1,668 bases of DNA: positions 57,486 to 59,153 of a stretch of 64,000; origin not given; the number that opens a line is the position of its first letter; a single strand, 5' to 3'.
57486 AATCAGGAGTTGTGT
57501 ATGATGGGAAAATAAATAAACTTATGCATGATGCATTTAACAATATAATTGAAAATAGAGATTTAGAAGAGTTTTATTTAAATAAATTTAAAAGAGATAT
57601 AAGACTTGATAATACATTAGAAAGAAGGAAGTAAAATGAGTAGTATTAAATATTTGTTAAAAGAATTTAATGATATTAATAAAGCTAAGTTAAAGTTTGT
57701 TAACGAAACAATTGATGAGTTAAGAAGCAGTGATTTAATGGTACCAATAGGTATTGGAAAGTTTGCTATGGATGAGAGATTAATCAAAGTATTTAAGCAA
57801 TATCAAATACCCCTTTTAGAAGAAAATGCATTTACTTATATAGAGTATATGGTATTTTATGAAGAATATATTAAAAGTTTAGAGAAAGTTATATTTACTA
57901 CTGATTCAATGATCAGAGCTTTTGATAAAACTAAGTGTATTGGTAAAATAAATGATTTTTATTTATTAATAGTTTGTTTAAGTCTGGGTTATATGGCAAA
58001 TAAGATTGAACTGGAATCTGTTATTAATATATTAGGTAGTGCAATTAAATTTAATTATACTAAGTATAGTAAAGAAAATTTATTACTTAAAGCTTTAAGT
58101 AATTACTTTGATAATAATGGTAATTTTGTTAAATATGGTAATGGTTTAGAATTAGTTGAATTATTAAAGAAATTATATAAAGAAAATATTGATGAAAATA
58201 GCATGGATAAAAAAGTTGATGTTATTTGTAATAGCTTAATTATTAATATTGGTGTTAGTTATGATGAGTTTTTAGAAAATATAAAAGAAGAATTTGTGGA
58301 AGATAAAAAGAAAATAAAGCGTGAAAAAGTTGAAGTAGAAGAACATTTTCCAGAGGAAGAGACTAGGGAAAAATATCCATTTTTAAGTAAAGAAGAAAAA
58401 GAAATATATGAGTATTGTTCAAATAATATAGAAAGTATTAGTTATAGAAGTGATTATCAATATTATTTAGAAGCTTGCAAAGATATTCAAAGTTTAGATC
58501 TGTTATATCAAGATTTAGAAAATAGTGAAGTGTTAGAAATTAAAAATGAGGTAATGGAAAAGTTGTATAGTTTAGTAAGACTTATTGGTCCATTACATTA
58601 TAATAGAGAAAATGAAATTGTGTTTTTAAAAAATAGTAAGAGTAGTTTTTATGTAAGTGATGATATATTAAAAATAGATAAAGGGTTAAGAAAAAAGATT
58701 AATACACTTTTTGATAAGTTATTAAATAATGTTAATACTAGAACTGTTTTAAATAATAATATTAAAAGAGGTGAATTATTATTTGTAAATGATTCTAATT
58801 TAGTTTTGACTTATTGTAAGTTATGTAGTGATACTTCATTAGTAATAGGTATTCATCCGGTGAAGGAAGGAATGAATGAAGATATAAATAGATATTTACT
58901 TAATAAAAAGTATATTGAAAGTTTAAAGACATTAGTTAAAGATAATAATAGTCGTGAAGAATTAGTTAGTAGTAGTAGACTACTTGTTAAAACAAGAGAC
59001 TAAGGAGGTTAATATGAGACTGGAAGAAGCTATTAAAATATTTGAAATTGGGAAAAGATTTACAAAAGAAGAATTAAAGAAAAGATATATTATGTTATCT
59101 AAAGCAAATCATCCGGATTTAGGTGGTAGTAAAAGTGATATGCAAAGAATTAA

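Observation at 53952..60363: Five-gene operon with three paralogous J-domain (HPD) proteins of novel architecture, divergent from a degenerate Fic gene; candidate undescribed DnaK-directed system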

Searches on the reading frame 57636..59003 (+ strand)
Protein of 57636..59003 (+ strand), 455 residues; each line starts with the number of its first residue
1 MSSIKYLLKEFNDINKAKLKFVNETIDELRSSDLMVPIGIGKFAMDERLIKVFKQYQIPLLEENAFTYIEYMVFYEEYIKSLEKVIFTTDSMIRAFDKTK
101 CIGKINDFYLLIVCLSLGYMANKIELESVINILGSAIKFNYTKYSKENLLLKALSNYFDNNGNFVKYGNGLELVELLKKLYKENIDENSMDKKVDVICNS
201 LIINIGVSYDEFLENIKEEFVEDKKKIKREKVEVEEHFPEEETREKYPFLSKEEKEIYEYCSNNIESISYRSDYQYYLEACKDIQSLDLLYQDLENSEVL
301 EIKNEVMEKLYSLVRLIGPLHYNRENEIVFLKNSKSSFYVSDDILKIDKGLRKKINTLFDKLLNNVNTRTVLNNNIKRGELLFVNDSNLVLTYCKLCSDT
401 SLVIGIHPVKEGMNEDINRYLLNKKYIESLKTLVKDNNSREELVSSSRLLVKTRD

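Call 3: search_protein_families(library=pfam, proteins=[window:57636-59003:+], max_evalue=1)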
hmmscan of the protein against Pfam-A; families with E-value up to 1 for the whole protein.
window:57636-59003:+ (455 aa): 0 families

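Call 4: search_protein_families(library=padloc, proteins=[window:57636-59003:+], max_evalue=1)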
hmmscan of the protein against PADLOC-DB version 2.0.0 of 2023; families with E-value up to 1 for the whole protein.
window:57636-59003:+ (455 aa): 0 families

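Call 5: search_protein_families(library=ncbifam, proteins=[window:57636-59003:+], max_evalue=1)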
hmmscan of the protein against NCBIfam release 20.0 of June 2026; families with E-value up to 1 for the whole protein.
window:57636-59003:+ (455 aa): 0 families

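Call 40: find_homologous_proteins(query=window:57636-59000:+, max_evalue=0.001)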
Query window:57636-59000:+ (455 aa): 5 proteins with E <= 0.001 among 8000 candidates.
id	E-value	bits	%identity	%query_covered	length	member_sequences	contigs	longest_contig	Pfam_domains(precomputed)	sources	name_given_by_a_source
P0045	2.4e-276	934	97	100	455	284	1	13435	-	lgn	-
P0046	3.0e-256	868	91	100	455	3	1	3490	-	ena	-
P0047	1.4e-93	332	45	87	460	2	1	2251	-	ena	-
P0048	2.5e-83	299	45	87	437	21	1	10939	-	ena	-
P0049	9.2e-8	50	57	15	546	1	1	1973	-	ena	-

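Call 42: search_protein_families(library=pfam, alignment_id=A5, max_evalue=10)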
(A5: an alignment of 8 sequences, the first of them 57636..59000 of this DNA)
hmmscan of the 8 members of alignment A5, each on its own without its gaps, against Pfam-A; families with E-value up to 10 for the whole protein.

A. member 1, window:57636-59000:+ (455 aa): 0 families

B. families by the number of members that match (of 8 scanned): 8 families
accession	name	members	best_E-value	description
PF15665.10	FAM184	2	0.16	Family with sequence similarity 184, A and B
PF09888.14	DUF2115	2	8.1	Uncharacterized protein conserved in archaea (DUF2115)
PF18192.6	DNTTIP1_dimer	1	0.007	DNTTIP1 dimerisation domain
PF05798.17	Phage_FRD3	1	0.018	Bacteriophage FRD3 protein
PF08855.15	DUF1825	1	0.056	Domain of unknown function (DUF1825)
PF24988.1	NEW1_HB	1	0.2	NEW1 helical bundle domain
PF19098.6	DUF5785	1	1.6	Family of unknown function (DUF5785)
PF08519.17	RFC1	1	6.7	Replication factor RFC1 C terminal domain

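Call 43: find_homologous_proteins(query=A5, max_evalue=0.001)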
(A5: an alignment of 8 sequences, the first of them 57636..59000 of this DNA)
Query A5 (8 sequences) (455 aa, profile of the alignment): 12 proteins with E <= 0.001 among 8000 candidates.
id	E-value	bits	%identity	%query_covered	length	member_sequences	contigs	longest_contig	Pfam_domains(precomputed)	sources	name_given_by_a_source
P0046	8.4e-197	673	91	100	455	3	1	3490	-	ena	-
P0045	1.1e-194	666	97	100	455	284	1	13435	-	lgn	-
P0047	3.5e-191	654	45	87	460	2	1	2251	-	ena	-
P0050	2.0e-180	619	35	83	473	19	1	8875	-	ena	-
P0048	1.3e-177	609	45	87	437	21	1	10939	-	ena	-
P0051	1.3e-170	586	36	83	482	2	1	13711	-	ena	-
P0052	4.0e-170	585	37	83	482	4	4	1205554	-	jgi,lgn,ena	-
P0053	1.7e-169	583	36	83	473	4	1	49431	-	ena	-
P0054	3.7e-169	582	36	83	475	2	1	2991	-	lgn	-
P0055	2.6e-164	566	37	82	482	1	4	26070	-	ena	-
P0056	1.0e-163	564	36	89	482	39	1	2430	-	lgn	-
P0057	1.6e-163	563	37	82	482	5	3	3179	-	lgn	-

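Call 59: predict_structure(alignment_id=A6)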
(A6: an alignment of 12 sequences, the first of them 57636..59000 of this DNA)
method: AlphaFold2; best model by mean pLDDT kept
length: 455 residues; sequences in the alignment: 12
mean_pLDDT: 65.7   pTM: 0.42
mean pLDDT of the five models: 65.7, 63.4, 61.8, 59.9, 56.2
residues with pLDDT >= 90: 5; 70-90: 217; 50-70: 143; < 50: 90
segments of 3 or more residues with pLDDT < 50: 184-190, 202-243, 319-324, 332-344, 373-378, 435-437, 446-455
pLDDT, mean of each block of 10 residues (from residue 1): 80 84 74 68 75 76 68 79 82 82 83 78 76 88 82 84 66 71 46 52 43 39 33 32 69 88 76 67 85 80 82 61 48 43 52 68 62 45 65 63 65 56 57 52 47 31
secondary structure, 60 per line:
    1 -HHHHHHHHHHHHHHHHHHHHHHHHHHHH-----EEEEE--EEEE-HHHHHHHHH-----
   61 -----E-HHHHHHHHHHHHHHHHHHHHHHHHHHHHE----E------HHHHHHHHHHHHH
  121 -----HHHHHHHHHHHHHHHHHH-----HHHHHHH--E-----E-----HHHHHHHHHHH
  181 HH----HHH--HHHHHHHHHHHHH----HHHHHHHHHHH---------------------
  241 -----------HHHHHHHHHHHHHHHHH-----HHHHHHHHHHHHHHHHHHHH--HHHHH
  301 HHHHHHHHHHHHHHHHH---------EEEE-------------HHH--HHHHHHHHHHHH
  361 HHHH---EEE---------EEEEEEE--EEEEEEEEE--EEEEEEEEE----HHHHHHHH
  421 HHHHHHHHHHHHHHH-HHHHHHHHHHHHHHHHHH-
elements in order: H2-29 E35-39 E42-45 H47-55 H68-95 H108-120 H126-143 H149-155 H170-182 H192-204 H209-219 H252-268 H274-293 H296-317 E327-330 H349-364 E368-370 E380-386 E389-397 E400-408 H413-435 H437-454

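Call 61: fold_search(model_id=the predicted structure, library=pdb)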
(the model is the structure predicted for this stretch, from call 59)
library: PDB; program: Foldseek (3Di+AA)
matches with E <= 10: 216; with E <= 0.001: 0
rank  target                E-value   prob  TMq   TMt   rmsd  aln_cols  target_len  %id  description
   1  6af4_G                6.1e-02  0.99  0.18  0.54   4.9       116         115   11  Toxin-Antitoxin module from Streptococcus pneumoniae (released 2019-08-14)
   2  9lew_B                6.4e-02  1.00  0.15  0.63   3.7        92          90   13  The crystal structure of DinJ-YafQ complex from Vibrio cholerae (released 2025-07-30)
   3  6af4_C                6.7e-02  0.99  0.18  0.51   5.2       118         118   11  Toxin-Antitoxin module from Streptococcus pneumoniae (released 2019-08-14)
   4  9g12_B                7.1e-02  1.00  0.15  0.67   3.8        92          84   13  Mycobacterium tuberculosis RelBE1 toxin-antitoxin system; rv1247c (relB1 antitoxin), rv1246c (relE1 toxin) (released 2025-12-17)
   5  6af4_A                7.5e-02  0.99  0.17  0.52   5.0       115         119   10  Toxin-Antitoxin module from Streptococcus pneumoniae (released 2019-08-14)
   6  1wmi_A                8.8e-02  0.99  0.15  0.65   3.5        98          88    9  Crystal structure of archaeal RelE-RelB complex from Pyrococcus horikoshii OT3 (released 2005-03-15)
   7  6af3_A                9.2e-02  0.99  0.18  0.58   4.1       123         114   10  Toxin-Antitoxin module from Streptococcus pneumoniae (released 2019-08-14)
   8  9w3a_C                9.7e-02  0.94  0.15  0.45   5.8       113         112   12  Crystal structure of PfiAT toxin-antitoxin complex (released 2026-02-11)
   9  3bpq_B                1.3e-01  0.98  0.14  0.59   3.9        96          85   14  Crystal Structure of RelB-RelE antitoxin-toxin complex from Methanococcus jannaschii (released 2008-12-23)
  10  3g5o_B                1.8e-01  0.99  0.15  0.68   3.5        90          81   10  The crystal structure of the toxin-antitoxin complex RelBE2 (Rv2865-2866) from Mycobacterium tuberculosis (released 2009-04-14)
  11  9w3a_D                1.8e-01  0.77  0.14  0.41   6.1       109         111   13  Crystal structure of PfiAT toxin-antitoxin complex (released 2026-02-11)
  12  8phj_X                1.9e-01  0.47  0.15  0.17  12.1       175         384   15  cA4-bound Cami1 in complex with 70S ribosome (released 2023-12-13)
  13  9g12_A                2.0e-01  0.99  0.14  0.65   3.7        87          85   14  Mycobacterium tuberculosis RelBE1 toxin-antitoxin system; rv1247c (relB1 antitoxin), rv1246c (relE1 toxin) (released 2025-12-17)
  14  3g5o_C                2.2e-01  0.98  0.15  0.64   4.3        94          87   10  The crystal structure of the toxin-antitoxin complex RelBE2 (Rv2865-2866) from Mycobacterium tuberculosis (released 2009-04-14)
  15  6af3_C                2.2e-01  0.95  0.17  0.55   4.9       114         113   11  Toxin-Antitoxin module from Streptococcus pneumoniae (released 2019-08-14)
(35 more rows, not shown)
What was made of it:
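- On RelE/ParE (BECR-fold) toxins, for X4: However, E-values are 0.06-0.65 and pLDDT in the domain is 45-68 (calls 59, 61).
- Closest known: Multidomain RelE/ParE. Same: Cami1 is itself among the Foldseek hits (call 61).
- Checked: X4 has a RelE/ParE-like predicted fold at its C-terminus (call 61).
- The fold hits of X4 are almost all toxins (call 61).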

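Call 69: find_related_loci(query=A6, collection=viral_contigs, flank=8000)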
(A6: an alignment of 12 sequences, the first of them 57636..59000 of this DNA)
Query A6 (455 aa) in viral_contigs; peptide patterns used: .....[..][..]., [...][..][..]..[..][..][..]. (x = any residue, [..] = any of these).
136 stretches matched a pattern, but none encodes a relative of the query by tblastn (E <= 1e-3).

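Call 89: find_encoding_contigs(protein=P0048, flank=10000, max_places=2)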
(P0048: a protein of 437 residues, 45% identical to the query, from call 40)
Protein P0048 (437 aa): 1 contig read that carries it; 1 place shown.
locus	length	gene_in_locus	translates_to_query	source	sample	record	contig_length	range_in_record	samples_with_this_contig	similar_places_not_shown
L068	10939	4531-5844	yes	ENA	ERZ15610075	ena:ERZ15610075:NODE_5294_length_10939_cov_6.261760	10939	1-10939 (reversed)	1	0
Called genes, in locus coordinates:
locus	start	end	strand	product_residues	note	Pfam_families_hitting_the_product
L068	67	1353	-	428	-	PF01943:Polysacc_synt, PF13440:Polysacc_synt_3 (faint), PF03023:MurJ (weak), PF01554:MatE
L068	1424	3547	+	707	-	PF01966:HD (weak), PF13328:HD_4, PF04607:RelA_SpoT, PF02824:TGS, PF19296:RelA_AH, PF28438:RelA_RIS, PF13291:ACT_4 (weak)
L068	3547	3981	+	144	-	PF02580:Tyr_Deacylase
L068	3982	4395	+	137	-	PF04138:GtrA_DPMS_TM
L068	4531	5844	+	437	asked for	-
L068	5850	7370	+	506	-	PF00226:DnaJ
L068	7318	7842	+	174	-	-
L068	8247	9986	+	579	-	PF01336:tRNA_anti-codon, PF00152:tRNA-synt_2, PF02938:GAD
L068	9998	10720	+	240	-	-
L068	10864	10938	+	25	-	?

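Call 101: search_protein_families(library=phrogs, proteins=[window:57636-59003:+], max_evalue=0.01)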
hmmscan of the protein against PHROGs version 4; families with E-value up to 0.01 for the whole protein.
window:57636-59003:+ (455 aa): 0 families

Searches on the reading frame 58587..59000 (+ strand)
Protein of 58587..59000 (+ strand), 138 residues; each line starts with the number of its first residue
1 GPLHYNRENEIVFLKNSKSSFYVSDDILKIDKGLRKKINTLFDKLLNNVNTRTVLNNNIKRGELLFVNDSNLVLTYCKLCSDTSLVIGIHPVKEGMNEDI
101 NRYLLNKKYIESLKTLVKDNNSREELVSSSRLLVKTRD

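Call 64: search_solved_structures(query=A10, max_evalue=10, show_alignments=3)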
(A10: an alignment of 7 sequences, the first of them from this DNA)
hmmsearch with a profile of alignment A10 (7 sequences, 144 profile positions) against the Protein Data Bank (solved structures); distinct sequences matched with E-value up to 10: 2.
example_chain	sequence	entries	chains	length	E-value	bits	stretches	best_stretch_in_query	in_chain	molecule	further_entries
5e4r_A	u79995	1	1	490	0.38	13.8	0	30-52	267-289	Ketol-acid reductoisomerase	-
8iuf_E3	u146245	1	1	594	1.8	11.6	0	51-77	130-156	NDUEG3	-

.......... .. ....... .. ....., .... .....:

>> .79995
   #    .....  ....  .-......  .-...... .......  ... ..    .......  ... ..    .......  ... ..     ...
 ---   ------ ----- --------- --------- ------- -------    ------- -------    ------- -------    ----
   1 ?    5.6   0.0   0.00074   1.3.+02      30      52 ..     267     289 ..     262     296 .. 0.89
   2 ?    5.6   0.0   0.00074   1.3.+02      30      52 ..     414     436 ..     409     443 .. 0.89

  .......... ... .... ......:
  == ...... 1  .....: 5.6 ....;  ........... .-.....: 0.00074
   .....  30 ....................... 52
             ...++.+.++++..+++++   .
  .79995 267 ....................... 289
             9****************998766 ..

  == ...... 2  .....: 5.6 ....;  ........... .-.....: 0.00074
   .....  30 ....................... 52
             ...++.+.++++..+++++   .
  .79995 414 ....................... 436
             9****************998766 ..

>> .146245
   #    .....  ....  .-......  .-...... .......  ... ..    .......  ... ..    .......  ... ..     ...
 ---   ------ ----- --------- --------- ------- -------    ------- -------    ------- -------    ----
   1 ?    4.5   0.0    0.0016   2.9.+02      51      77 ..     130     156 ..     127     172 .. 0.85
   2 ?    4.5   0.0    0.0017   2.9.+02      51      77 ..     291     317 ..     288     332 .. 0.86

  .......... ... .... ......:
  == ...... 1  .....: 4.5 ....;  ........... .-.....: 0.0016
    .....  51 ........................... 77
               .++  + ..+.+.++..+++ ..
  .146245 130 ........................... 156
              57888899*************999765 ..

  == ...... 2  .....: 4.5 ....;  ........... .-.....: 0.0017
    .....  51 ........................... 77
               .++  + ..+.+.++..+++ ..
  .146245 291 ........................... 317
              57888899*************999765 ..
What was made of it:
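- On RelE/ParE (BECR-fold) toxins, for X4: A profile search of PDB sequences found nothing (call 64).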

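Call 65: search_protein_families(library=pfam, alignment_id=A10, max_evalue=10)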
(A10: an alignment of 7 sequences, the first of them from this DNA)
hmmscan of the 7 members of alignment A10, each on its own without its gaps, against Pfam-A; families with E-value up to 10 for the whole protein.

A. member 1, seq(138 aa): 1 family
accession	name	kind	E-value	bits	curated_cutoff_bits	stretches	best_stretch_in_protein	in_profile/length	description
PF15219.11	TEX12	-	0.16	12.7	27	1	9-52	9-52/85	Testis-expressed 12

B. families by the number of members that match (of 7 scanned): 5 families
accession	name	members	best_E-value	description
PF15219.11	TEX12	2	0.077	Testis-expressed 12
PF18192.6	DNTTIP1_dimer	1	0.0015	DNTTIP1 dimerisation domain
PF14132.11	DUF4299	1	0.023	Domain of unknown function (DUF4299)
PF23038.1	KOW6_SPT51-2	1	0.023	Transcription elongation factor SPT5 homolog 1/2, KOW6 domain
PF05383.23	La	1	0.036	La domain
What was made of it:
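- On RelE/ParE (BECR-fold) toxins, for X4: No RelE, ParE, HigB, YafQ, YoeB or Gp49 family hit at E up to 10 for 8 full-length and 7 C-domain sequences (calls 42, 65).
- Closest known: Multidomain RelE/ParE. Different: No sequence similarity to any of the 13 Pfam BECR families (calls 42, 65).
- Tried and rejected: No sequence-level link between X4 and RelE/ParE was found in Pfam or in PDB sequences (calls 42, 64, 65).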
